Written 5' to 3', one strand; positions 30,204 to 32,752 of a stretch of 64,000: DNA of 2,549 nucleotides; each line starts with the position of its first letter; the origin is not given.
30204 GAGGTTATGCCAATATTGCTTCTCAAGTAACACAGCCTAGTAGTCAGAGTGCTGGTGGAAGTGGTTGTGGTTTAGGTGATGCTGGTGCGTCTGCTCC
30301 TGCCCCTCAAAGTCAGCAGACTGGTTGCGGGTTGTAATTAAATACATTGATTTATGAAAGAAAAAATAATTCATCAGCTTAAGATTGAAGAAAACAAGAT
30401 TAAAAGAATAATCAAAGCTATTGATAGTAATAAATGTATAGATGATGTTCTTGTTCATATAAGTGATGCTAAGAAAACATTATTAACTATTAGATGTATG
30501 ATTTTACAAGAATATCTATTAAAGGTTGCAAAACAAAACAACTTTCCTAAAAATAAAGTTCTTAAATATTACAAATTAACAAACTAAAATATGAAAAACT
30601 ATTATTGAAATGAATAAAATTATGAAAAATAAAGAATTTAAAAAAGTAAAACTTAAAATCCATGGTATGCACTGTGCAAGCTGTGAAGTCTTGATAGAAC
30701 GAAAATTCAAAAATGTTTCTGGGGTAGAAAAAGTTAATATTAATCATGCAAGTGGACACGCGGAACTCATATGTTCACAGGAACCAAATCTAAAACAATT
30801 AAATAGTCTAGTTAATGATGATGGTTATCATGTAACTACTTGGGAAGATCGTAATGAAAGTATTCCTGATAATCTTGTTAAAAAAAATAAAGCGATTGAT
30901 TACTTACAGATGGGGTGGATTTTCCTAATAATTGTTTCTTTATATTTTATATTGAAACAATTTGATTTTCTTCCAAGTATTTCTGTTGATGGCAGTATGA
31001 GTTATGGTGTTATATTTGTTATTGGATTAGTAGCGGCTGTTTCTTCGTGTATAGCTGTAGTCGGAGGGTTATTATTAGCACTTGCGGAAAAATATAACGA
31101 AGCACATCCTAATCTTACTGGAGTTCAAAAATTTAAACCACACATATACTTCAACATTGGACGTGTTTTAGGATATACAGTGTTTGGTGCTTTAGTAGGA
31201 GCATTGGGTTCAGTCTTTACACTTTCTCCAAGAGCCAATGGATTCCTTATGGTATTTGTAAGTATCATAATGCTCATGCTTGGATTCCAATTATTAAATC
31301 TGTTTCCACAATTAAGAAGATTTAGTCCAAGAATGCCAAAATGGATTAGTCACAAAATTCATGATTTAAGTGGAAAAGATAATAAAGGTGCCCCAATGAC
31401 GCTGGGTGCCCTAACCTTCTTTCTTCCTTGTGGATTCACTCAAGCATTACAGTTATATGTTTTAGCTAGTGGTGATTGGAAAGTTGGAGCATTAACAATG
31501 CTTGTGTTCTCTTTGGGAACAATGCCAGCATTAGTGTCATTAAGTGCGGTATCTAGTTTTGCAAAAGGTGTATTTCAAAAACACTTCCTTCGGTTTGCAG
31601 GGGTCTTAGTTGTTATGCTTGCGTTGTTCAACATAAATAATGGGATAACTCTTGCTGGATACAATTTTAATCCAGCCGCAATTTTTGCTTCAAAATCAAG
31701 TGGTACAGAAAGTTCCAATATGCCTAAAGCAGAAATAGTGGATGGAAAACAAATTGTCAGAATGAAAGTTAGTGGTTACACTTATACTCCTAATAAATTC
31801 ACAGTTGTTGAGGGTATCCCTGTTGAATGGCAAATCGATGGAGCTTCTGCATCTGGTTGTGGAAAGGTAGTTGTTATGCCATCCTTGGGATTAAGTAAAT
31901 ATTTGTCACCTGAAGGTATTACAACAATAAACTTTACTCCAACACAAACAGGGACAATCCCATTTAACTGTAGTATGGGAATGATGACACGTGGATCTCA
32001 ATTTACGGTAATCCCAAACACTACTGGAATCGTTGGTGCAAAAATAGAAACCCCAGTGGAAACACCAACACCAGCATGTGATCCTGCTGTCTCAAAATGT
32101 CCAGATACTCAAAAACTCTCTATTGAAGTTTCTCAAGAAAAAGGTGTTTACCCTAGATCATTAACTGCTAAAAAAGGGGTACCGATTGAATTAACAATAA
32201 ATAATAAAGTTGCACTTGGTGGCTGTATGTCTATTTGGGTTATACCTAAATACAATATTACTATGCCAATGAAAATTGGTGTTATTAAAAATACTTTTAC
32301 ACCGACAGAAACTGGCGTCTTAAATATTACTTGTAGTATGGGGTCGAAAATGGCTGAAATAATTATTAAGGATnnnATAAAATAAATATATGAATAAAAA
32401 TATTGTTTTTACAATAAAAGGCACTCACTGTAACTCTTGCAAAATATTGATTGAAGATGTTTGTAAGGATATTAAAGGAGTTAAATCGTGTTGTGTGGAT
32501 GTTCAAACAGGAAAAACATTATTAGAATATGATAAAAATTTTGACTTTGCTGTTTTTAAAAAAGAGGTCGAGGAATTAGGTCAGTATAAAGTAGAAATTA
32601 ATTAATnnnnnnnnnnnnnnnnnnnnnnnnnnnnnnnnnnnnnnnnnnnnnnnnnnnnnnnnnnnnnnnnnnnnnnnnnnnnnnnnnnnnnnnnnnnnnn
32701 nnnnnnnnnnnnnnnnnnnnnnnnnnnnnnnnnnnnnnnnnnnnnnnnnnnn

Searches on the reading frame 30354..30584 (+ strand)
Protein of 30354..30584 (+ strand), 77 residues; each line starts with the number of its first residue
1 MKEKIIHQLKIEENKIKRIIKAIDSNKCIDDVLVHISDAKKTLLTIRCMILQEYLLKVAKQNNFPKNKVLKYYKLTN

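Call 62: search_protein_families(library=pfam, proteins=[window:30354-30584:+], max_evalue=0.01)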
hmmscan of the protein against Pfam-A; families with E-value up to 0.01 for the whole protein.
window:30354-30584:+ (77 aa): 1 family
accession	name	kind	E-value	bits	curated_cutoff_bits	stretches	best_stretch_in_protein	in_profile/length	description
PF02583.22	Trns_repr_metal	-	0.00078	20.2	22.8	1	2-60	2-60/78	Metal-sensitive transcriptional repressor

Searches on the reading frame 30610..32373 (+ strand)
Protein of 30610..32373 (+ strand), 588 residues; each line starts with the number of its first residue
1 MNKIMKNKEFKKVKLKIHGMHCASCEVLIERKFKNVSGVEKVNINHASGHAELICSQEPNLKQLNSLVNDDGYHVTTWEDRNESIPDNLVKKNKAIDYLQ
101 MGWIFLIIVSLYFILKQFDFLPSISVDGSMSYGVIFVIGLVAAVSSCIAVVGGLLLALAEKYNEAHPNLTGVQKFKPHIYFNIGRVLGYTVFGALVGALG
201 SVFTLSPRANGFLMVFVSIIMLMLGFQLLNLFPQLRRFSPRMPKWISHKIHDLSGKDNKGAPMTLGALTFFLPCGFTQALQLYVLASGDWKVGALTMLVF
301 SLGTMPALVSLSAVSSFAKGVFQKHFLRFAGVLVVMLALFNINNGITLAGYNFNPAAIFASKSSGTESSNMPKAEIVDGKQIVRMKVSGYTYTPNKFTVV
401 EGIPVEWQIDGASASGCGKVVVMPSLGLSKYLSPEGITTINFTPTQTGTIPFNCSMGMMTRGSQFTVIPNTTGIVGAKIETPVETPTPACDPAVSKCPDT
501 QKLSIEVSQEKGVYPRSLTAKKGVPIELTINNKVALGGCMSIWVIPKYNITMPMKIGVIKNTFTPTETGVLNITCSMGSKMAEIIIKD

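Call 62: search_protein_families(library=pfam, proteins=[window:30610-32373:+], max_evalue=0.01)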
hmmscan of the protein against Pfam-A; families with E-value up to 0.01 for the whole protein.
window:30610-32373:+ (588 aa): 4 families
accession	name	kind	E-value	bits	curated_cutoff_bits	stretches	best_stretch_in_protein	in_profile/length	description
PF13386.12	DsbD_2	-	5.5e-38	131.3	24.9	1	135-339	2-198/199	Cytochrome C biogenesis protein transmembrane region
PF13473.12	Cupredoxin_1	-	1.6e-13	51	27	1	377-462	17-100/104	Cupredoxin-like domain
PF00403.32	HMA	-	2.9e-09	37.6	24.8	1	15-73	2-61/62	Heavy-metal-associated domain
PF22969.3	Ig_NUP210_2nd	-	0.0093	16.2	27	0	383-441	13-73/109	NUP210 Ig-like domain 2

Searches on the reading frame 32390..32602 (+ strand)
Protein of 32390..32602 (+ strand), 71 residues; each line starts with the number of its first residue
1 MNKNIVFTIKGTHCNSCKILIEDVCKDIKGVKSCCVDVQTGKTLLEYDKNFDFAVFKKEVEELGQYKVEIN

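Call 62: search_protein_families(library=pfam, proteins=[window:32390-32602:+], max_evalue=0.01)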
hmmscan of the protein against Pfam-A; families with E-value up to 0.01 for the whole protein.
window:32390-32602:+ (71 aa): 1 family
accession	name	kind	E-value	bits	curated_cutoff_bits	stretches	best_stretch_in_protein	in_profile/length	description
PF00403.32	HMA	-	2.8e-07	31.3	24.8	1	6-64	1-60/62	Heavy-metal-associated domain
